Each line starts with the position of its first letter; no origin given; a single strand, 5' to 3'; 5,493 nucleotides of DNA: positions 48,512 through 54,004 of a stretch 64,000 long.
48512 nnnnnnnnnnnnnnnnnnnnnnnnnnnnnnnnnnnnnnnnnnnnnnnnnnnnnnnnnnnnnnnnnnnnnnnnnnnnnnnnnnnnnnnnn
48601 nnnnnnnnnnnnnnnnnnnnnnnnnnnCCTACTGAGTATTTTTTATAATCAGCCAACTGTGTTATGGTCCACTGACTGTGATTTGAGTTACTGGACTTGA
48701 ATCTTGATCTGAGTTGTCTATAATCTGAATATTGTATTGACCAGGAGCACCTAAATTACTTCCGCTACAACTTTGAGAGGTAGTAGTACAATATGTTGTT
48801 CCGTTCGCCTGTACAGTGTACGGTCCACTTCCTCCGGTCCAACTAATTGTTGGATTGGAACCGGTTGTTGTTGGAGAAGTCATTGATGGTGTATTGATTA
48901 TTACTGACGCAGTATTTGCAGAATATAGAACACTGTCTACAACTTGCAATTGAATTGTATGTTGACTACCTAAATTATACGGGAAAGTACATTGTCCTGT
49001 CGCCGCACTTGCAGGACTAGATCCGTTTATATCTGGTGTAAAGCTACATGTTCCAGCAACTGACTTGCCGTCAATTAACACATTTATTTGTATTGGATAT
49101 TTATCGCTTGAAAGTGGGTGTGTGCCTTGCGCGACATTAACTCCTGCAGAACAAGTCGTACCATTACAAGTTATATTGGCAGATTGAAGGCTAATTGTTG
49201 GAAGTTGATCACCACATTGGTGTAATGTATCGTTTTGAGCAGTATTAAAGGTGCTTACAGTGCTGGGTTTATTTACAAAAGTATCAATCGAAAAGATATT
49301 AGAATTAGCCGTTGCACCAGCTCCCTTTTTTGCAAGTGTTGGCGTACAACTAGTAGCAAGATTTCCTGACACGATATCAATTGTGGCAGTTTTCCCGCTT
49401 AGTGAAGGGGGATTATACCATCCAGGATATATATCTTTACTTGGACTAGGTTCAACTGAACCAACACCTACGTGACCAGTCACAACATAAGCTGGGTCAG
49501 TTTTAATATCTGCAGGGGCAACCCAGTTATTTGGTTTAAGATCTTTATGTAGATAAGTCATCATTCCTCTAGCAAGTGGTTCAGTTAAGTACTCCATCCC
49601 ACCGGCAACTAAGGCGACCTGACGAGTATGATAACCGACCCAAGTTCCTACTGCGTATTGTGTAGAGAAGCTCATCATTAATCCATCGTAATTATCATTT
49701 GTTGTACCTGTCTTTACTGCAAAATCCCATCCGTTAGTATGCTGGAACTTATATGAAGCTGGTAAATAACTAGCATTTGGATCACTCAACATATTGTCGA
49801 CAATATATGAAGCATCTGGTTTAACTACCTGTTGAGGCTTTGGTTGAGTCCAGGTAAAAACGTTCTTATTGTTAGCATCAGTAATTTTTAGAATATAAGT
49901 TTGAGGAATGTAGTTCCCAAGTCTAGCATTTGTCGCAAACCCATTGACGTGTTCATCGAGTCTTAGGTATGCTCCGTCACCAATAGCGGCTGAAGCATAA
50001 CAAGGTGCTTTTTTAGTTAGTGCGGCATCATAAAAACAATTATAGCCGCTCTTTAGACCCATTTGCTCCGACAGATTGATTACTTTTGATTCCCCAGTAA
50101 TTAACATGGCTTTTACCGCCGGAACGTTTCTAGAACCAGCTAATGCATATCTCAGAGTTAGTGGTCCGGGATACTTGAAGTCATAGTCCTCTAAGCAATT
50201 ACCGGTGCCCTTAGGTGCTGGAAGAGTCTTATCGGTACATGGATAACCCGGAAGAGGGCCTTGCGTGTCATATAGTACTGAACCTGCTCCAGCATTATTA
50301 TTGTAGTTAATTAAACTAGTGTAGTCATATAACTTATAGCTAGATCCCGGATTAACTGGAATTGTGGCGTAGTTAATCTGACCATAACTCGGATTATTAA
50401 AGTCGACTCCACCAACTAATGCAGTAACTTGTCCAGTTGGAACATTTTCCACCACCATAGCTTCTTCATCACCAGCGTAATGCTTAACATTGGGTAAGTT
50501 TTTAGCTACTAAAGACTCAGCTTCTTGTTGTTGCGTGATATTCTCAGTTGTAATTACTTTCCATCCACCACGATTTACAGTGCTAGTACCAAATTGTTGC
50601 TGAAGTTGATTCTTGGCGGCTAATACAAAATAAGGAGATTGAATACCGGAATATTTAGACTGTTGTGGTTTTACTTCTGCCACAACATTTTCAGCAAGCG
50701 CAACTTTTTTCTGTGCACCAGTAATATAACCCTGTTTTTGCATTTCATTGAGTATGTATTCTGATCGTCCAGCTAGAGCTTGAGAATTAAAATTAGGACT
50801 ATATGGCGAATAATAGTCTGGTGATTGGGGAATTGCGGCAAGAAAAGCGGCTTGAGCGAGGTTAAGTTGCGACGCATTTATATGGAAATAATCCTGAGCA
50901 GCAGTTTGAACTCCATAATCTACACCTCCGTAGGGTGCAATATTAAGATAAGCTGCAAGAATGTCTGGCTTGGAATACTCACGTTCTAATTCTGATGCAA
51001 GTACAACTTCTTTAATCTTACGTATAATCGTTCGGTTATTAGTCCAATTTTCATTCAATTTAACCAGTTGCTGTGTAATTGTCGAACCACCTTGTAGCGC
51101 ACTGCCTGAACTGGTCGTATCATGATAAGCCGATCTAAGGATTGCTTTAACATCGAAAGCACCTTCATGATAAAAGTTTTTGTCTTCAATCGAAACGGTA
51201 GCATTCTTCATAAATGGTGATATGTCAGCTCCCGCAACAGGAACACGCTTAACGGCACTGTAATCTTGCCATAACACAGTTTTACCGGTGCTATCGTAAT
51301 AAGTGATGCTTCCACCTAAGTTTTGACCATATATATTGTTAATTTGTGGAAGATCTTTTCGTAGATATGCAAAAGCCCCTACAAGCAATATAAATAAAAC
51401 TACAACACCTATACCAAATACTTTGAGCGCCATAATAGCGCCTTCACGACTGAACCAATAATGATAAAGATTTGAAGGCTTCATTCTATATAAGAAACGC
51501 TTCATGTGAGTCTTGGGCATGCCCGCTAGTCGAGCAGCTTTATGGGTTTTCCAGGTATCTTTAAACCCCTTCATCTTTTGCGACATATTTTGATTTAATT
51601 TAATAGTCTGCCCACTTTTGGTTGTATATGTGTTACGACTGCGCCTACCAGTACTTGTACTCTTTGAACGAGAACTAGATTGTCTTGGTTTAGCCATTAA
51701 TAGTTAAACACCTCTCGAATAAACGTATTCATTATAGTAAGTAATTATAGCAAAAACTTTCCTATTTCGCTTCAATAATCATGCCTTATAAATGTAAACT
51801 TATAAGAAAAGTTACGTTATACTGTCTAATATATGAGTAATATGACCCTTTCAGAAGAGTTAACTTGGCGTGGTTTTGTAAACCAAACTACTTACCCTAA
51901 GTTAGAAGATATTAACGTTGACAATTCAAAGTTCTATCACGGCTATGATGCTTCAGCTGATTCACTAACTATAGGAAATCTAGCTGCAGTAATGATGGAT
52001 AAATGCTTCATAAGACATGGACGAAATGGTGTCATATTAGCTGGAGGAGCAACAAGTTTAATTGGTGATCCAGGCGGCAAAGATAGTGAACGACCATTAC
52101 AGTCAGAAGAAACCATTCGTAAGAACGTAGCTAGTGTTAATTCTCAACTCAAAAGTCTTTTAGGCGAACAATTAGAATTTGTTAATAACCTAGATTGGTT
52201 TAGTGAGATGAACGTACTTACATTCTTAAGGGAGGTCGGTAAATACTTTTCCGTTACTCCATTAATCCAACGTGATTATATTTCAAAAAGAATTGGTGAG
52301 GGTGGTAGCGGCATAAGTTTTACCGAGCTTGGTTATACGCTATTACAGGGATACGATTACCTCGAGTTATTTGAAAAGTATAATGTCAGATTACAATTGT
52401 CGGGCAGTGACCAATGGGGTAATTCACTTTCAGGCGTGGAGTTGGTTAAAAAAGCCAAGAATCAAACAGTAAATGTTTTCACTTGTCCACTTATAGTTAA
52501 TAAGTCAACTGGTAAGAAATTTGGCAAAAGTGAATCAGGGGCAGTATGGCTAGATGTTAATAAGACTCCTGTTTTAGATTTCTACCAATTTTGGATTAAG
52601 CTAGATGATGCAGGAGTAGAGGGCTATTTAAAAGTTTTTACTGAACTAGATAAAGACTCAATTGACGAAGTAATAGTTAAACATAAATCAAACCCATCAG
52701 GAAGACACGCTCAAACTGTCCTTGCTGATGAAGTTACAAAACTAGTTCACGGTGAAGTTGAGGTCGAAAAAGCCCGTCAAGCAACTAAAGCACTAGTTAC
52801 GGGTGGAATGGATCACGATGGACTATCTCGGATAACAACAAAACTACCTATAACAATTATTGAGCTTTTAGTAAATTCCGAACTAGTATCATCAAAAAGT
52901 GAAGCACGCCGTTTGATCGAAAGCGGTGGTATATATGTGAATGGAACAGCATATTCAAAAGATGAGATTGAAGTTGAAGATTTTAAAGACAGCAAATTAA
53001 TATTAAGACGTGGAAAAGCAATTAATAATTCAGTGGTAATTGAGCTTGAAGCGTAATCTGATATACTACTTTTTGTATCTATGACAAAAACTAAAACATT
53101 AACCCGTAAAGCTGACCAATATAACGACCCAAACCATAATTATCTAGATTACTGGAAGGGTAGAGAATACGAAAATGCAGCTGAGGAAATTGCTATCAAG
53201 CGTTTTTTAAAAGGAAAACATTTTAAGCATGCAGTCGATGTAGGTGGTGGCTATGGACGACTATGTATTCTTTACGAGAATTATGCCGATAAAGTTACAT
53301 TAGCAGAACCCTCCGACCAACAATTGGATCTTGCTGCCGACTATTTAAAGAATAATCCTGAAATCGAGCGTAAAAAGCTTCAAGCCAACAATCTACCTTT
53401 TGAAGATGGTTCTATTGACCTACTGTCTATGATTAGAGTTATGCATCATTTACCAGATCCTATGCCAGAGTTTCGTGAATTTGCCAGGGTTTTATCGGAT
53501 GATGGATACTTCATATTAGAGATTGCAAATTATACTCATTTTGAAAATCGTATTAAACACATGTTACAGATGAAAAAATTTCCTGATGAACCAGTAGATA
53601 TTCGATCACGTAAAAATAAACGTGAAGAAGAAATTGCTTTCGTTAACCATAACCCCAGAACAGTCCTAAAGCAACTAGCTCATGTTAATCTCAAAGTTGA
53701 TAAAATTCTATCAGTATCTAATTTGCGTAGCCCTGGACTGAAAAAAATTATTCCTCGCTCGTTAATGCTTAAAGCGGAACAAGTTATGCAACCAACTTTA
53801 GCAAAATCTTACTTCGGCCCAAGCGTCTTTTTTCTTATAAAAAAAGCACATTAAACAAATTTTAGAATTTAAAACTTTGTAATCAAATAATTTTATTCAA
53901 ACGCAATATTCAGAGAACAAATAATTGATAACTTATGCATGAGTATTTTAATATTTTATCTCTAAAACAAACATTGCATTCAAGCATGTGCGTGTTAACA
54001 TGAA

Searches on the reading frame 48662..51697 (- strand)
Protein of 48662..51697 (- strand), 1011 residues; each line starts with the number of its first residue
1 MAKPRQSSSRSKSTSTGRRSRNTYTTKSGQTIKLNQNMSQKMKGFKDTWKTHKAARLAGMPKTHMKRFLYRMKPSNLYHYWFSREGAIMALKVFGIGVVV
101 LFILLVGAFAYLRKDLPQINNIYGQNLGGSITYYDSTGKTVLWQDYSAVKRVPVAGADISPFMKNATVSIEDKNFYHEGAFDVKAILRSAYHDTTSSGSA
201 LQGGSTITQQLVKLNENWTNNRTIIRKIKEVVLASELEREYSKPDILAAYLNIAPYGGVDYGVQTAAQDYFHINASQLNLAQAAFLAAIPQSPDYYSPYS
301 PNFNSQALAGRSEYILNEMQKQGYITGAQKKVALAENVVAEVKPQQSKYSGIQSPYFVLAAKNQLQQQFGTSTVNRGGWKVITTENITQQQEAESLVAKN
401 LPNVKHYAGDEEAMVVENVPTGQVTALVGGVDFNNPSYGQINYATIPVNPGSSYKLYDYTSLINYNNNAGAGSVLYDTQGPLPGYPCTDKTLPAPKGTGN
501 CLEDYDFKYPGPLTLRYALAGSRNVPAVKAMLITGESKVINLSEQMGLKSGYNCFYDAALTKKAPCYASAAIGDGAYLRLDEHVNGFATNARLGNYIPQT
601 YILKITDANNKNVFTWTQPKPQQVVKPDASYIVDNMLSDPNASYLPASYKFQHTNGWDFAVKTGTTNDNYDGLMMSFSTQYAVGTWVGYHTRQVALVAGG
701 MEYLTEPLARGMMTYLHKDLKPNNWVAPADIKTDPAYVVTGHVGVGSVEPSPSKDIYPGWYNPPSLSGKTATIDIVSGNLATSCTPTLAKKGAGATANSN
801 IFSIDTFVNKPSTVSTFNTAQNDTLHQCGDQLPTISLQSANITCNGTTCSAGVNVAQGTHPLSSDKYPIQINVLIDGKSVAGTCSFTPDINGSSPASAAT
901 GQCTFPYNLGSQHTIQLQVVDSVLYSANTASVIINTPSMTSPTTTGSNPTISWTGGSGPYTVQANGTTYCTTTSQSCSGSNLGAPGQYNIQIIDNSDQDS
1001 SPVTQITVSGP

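Call 18: search_protein_families(library=pfam, proteins=[window:48662-51697:-], max_evalue=0.001)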
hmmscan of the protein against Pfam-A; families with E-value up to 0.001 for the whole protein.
window:48662-51697:- (1011 aa): 1 family
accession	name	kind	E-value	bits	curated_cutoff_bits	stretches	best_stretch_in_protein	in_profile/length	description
PF00912.28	Transgly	-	8.1e-52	175.7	27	1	147-320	10-178/178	Transglycosylase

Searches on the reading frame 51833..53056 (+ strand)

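Call 18: search_protein_families(library=pfam, proteins=[window:51833-53056:+], max_evalue=0.001)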
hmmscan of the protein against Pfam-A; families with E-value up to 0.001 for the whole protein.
window:51833-53056:+ (407 aa): 4 families
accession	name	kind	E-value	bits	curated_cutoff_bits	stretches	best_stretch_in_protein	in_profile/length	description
PF00579.31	tRNA-synt_1b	-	6.5e-60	203.4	21.1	1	31-321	5-290/292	tRNA synthetases class I (W and Y)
PF22421.1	SYY_C-terminal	-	3e-11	43.5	27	1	338-395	17-77/83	Tyrosine--tRNA ligase SYY-like C-terminal domain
PF01479.30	S4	-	2.7e-07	30.6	22.8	1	345-372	6-33/48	S4 domain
PF16714.10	TyrRSs_C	-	0.00029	21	30.6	0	344-376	25-57/120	Tyrosyl-tRNA synthetase C-terminal domain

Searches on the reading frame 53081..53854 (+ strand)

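Call 18: search_protein_families(library=pfam, proteins=[window:53081-53854:+], max_evalue=0.001)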
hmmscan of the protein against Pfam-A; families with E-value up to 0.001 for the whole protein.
window:53081-53854:+ (257 aa): 6 families
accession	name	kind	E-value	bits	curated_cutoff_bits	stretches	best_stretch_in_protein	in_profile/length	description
PF08241.18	Methyltransf_11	-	1.1e-16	61.7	21.2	1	52-146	1-95/95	Methyltransferase domain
PF13489.12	Methyltransf_23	-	1.7e-13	51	27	1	38-161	12-132/164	Methyltransferase domain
PF13649.12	Methyltransf_25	-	7e-13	49.5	27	1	52-142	2-97/97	Methyltransferase domain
PF08242.18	Methyltransf_12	-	1.4e-10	42.2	30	1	52-144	1-98/98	Methyltransferase domain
PF13847.12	Methyltransf_31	-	3.6e-06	27.2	27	1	50-153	6-114/145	Methyltransferase domain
PF01209.24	Ubie_methyltran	-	0.0004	20.2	20.1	1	41-154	41-160/233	ubiE/COQ5 methyltransferase family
